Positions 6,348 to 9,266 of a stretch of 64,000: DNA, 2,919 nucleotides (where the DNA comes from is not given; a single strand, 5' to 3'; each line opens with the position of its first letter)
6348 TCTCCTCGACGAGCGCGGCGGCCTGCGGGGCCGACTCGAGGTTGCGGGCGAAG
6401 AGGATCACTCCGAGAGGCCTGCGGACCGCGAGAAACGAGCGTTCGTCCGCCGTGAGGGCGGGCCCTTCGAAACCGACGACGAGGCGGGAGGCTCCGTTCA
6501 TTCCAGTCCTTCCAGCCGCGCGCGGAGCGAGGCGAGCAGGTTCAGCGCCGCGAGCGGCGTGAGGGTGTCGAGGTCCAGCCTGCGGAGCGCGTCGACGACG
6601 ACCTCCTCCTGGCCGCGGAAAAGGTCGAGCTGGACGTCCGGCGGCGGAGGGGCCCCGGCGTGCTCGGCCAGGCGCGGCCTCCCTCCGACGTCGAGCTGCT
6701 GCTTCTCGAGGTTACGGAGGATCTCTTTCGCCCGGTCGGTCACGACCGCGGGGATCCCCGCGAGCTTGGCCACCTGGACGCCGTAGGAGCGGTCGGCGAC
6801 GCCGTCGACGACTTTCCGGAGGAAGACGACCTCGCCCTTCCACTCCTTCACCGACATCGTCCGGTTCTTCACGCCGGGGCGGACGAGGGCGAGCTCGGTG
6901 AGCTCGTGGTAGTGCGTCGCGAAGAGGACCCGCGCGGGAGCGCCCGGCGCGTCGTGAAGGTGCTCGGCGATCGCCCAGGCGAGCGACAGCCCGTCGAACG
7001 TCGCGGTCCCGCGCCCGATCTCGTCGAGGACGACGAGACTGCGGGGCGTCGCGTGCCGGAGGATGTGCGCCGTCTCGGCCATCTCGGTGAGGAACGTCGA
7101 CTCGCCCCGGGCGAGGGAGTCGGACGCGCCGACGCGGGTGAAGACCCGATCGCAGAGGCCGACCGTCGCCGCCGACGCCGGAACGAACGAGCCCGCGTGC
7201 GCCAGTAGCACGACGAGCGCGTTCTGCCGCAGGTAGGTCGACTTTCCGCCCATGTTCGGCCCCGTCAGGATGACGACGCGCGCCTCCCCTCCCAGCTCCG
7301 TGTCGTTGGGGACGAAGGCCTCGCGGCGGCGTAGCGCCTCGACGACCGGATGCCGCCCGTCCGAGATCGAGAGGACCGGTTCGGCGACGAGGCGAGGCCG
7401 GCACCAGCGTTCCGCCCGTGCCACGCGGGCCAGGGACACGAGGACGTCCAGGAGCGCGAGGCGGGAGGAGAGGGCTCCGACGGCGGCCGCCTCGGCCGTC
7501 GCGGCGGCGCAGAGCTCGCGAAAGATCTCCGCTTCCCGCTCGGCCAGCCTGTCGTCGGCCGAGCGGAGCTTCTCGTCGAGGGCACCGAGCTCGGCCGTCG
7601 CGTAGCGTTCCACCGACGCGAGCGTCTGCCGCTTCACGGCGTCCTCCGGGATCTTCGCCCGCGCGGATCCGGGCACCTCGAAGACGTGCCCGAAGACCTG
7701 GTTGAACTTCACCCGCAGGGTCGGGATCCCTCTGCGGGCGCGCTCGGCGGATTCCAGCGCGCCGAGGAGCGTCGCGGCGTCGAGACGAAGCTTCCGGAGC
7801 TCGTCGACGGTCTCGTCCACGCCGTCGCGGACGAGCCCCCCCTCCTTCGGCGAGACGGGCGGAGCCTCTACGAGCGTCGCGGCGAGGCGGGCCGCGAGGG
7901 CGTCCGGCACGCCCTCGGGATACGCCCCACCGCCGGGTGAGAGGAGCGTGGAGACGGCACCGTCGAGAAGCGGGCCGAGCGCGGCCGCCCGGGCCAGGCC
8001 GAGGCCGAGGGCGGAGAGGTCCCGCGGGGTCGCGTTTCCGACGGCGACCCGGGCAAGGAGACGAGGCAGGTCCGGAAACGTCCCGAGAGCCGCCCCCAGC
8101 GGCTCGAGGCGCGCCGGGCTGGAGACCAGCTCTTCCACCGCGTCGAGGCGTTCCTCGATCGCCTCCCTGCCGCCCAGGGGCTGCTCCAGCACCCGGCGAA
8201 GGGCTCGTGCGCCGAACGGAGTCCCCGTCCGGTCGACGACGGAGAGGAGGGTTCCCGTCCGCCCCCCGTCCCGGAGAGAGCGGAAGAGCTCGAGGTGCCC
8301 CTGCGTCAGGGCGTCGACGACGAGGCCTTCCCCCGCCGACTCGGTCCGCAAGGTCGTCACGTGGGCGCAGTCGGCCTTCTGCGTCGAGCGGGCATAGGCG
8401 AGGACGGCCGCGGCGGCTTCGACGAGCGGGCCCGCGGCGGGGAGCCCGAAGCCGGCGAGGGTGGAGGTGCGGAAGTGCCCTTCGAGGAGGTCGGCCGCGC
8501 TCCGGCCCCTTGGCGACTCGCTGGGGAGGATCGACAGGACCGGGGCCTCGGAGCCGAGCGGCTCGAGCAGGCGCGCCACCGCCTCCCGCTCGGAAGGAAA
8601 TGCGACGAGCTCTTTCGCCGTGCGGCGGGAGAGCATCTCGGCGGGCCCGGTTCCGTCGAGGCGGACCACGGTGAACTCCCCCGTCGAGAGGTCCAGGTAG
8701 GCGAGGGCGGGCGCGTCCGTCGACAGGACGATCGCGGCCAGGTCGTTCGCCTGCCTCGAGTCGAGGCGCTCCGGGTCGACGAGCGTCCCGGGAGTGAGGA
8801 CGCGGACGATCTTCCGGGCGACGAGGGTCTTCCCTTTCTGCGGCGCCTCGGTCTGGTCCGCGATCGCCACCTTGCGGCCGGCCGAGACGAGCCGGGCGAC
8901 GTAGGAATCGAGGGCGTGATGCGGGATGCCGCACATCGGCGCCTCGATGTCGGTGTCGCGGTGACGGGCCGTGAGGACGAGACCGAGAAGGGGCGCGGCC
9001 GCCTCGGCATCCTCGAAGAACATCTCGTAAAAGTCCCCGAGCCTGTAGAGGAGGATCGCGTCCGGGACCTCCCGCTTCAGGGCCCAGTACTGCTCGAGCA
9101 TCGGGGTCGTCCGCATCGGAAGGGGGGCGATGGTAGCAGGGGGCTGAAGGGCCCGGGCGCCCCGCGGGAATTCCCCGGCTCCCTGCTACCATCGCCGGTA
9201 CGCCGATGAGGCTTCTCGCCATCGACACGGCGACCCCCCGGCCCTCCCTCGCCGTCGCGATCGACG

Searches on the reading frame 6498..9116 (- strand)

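Call 59: search_protein_families(library=pfam, proteins=[window:6498-9116:-], max_evalue=0.00001)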
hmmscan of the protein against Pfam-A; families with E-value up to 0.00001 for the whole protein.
window:6498-9116:- (872 aa): 5 families
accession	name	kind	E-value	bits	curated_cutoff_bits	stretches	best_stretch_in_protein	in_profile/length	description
PF00488.27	MutS_V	-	7.8e-79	264.5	30.2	1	615-804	1-188/188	MutS domain V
PF01624.25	MutS_I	-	7.6e-40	136.1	20.6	1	4-114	1-111/113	MutS domain I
PF05192.23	MutS_III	-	9.3e-39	134.2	34.1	1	272-563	3-194/194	MutS domain III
PF05190.23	MutS_IV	-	3.5e-16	59.7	22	1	432-522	1-91/92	MutS family domain IV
PF05188.22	MutS_II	-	6.5e-10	40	25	1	126-252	3-131/133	MutS domain II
